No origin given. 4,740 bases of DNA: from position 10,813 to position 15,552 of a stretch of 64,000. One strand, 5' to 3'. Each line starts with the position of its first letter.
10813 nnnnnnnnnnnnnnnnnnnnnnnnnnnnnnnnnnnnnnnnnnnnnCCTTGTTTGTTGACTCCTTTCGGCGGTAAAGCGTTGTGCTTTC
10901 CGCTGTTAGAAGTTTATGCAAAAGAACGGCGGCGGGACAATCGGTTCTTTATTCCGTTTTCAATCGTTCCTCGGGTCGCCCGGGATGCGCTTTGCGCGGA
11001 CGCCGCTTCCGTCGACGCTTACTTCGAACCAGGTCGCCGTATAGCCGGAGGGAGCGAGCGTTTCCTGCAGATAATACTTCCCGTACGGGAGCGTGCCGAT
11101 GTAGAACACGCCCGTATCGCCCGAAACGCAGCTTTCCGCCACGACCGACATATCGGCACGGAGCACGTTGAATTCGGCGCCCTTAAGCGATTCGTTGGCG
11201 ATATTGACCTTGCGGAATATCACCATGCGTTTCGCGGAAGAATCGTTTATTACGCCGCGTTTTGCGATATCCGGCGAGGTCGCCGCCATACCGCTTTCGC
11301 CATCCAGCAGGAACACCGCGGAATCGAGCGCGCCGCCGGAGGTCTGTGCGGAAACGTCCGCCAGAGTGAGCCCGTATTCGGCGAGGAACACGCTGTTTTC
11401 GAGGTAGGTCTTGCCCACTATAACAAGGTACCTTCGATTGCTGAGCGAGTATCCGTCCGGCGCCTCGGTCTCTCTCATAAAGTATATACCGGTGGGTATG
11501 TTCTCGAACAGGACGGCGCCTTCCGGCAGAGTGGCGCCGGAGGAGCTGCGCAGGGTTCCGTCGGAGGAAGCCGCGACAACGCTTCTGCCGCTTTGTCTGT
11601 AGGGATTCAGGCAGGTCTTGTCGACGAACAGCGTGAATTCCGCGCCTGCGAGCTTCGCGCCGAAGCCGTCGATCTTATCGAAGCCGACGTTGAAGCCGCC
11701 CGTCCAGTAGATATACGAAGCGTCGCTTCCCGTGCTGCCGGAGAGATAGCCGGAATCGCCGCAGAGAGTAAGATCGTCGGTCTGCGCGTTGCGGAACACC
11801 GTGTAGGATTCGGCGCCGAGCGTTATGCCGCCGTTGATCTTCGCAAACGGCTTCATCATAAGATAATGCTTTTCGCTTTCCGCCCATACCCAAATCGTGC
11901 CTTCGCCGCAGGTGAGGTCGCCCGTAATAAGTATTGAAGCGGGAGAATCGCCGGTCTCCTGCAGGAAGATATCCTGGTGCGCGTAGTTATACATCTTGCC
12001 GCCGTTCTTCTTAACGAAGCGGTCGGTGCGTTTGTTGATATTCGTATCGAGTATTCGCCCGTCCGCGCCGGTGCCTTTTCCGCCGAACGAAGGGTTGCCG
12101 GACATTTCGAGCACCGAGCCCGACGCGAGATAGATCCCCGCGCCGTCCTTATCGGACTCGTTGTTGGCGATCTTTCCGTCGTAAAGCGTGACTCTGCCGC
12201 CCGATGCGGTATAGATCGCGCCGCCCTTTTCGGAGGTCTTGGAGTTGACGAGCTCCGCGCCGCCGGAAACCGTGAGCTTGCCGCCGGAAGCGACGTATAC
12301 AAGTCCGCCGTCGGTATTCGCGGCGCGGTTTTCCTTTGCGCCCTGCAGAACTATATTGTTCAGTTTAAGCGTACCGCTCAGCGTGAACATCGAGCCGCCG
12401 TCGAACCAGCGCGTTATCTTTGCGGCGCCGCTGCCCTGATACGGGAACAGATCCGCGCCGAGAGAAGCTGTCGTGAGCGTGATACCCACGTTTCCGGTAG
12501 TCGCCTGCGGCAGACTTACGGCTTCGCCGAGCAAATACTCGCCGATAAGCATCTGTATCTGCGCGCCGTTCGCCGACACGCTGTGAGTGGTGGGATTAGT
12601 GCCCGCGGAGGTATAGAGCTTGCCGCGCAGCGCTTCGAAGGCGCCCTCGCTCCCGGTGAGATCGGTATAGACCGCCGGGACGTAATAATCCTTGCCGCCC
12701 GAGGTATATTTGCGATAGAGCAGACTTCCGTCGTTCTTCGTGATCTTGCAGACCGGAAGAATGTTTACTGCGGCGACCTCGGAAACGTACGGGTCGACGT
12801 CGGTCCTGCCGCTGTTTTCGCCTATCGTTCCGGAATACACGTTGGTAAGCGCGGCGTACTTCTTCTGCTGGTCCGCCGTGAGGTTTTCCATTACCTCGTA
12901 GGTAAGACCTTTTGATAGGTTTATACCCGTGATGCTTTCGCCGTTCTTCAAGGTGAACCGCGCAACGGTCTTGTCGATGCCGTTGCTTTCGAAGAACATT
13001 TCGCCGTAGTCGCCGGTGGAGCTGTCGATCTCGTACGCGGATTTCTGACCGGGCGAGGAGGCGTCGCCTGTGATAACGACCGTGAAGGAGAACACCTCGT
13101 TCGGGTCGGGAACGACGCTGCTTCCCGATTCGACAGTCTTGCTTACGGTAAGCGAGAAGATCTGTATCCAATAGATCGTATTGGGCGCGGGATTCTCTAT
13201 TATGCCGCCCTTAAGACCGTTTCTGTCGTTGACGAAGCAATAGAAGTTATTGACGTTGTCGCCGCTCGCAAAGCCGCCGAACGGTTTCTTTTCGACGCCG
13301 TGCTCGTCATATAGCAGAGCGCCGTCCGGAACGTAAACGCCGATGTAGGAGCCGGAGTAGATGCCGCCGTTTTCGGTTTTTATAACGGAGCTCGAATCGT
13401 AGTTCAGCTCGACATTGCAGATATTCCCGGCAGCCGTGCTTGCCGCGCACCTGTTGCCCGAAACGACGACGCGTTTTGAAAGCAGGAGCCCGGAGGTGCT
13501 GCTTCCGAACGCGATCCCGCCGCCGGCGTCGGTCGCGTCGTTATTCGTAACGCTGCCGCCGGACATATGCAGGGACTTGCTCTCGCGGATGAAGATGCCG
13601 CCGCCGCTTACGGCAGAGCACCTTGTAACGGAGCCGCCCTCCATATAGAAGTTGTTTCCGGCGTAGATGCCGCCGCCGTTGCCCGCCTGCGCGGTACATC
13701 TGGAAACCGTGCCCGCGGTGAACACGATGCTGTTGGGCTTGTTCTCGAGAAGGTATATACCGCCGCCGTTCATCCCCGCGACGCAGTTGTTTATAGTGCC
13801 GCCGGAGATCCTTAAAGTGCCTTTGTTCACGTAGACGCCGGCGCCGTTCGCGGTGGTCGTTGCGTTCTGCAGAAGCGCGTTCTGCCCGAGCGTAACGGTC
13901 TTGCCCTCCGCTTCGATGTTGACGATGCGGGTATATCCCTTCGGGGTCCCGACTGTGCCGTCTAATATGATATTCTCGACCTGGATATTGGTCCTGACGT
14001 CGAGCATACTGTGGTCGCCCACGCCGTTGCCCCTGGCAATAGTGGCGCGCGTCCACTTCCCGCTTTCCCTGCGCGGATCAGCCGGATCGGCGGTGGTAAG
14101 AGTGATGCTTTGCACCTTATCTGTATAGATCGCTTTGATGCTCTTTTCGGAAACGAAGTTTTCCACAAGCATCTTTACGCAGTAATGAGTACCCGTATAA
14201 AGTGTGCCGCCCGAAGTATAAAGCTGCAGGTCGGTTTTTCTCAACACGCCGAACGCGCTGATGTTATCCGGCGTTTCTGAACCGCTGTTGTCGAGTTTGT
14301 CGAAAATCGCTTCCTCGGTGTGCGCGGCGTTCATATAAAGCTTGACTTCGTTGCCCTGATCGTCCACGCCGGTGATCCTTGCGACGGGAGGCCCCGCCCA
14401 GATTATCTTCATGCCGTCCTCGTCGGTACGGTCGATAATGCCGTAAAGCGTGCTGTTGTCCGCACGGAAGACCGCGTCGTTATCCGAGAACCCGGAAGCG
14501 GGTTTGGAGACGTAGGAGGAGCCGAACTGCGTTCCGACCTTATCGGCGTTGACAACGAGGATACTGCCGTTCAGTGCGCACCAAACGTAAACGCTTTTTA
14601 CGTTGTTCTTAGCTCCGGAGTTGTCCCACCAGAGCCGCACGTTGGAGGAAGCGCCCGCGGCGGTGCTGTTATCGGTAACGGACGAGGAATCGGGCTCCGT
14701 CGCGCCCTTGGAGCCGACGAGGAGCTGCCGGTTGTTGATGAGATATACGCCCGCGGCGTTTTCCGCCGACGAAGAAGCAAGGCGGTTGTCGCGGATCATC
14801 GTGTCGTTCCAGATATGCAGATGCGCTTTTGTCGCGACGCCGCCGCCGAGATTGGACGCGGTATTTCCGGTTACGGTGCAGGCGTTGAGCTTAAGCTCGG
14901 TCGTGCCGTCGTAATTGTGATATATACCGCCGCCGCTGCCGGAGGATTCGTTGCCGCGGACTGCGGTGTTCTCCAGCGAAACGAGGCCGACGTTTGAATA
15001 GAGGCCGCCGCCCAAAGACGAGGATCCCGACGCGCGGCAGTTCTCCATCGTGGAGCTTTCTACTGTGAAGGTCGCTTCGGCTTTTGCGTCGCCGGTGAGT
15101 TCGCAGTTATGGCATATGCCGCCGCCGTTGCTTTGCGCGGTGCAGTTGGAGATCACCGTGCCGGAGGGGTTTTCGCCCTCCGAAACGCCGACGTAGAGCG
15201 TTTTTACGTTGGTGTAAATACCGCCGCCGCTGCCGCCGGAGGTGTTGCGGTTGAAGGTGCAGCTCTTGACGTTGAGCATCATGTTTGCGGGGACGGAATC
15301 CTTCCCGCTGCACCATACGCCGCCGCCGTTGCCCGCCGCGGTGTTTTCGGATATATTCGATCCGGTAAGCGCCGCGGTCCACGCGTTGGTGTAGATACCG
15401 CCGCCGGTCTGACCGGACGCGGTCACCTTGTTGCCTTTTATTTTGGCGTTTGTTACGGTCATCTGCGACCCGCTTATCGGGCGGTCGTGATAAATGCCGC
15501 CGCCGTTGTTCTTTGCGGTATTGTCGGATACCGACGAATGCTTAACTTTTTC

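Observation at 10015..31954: Candidate new surface system: a minor-pilin operon running into a 4,945-aa Sec-secreted beta-helix protein (fimU-pilVWX-pilY1-like layout in a sporulating Firmicute)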

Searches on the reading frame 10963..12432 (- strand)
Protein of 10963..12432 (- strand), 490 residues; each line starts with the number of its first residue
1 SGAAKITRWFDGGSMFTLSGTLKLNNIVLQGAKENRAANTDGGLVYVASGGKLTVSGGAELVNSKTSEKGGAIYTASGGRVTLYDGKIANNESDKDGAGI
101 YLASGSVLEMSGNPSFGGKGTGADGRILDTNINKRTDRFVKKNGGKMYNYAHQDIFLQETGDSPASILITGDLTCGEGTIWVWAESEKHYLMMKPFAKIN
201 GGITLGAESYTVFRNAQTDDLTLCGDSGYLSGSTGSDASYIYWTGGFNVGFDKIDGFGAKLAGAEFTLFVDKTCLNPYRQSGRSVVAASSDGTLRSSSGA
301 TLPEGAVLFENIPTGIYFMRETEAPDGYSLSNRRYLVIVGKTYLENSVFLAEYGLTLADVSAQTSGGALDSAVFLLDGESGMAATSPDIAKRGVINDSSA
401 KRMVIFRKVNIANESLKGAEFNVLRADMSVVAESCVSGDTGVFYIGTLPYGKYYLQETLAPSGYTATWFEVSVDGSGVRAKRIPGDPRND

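Call 21: search_protein_families(library=pfam, proteins=[window:10963-12432:-], max_evalue=0.5)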
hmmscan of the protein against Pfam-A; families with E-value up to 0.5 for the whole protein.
window:10963-12432:- (490 aa): 2 families
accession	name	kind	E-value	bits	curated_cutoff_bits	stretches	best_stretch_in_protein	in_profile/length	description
PF17802.7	SpaA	-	5e-27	94.3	23.1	2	404-476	3-79/91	Prealbumin-like fold domain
PF13229.12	Beta_helix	-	0.0076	16.3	25.9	1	33-122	14-94/158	Right handed beta helix region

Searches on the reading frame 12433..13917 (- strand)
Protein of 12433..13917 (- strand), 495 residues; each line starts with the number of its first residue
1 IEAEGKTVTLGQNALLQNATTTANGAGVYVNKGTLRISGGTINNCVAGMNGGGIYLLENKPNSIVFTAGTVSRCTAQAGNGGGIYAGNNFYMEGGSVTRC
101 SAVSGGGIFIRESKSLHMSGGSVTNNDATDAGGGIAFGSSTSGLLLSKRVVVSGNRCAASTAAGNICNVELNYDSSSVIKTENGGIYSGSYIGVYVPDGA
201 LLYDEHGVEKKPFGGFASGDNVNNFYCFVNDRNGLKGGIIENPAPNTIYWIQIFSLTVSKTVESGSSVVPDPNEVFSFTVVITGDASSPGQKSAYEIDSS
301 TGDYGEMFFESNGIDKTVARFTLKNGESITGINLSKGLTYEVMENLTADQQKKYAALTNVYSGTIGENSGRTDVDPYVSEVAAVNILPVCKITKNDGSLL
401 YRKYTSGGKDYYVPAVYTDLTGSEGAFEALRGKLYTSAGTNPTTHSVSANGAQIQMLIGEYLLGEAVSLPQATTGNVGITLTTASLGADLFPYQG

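Call 21: search_protein_families(library=pfam, proteins=[window:12433-13917:-], max_evalue=0.5)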
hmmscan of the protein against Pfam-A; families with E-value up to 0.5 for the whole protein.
window:12433-13917:- (495 aa): 1 family
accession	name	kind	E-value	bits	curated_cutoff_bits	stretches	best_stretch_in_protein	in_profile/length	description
PF24547.1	DUF7601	-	1.2e-14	55.3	27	1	255-371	2-107/116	Domain of unknown function (DUF7601)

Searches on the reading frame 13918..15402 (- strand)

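Call 21: search_protein_families(library=pfam, proteins=[window:13918-15402:-], max_evalue=0.5)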
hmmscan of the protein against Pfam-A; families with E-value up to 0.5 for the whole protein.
window:13918-15402:- (495 aa): 2 families
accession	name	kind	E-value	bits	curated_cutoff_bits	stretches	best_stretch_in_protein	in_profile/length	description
PF02415.23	Chlam_PMP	-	0.0006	20.2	20.6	1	47-64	1-18/19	Chlamydia polymorphic membrane protein (Chlamydia_PMP) repeat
PF23214.1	SH3_CYT4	-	0.17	12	27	1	392-426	32-67/73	Mitochondrial protein cyt-4 SH3 domain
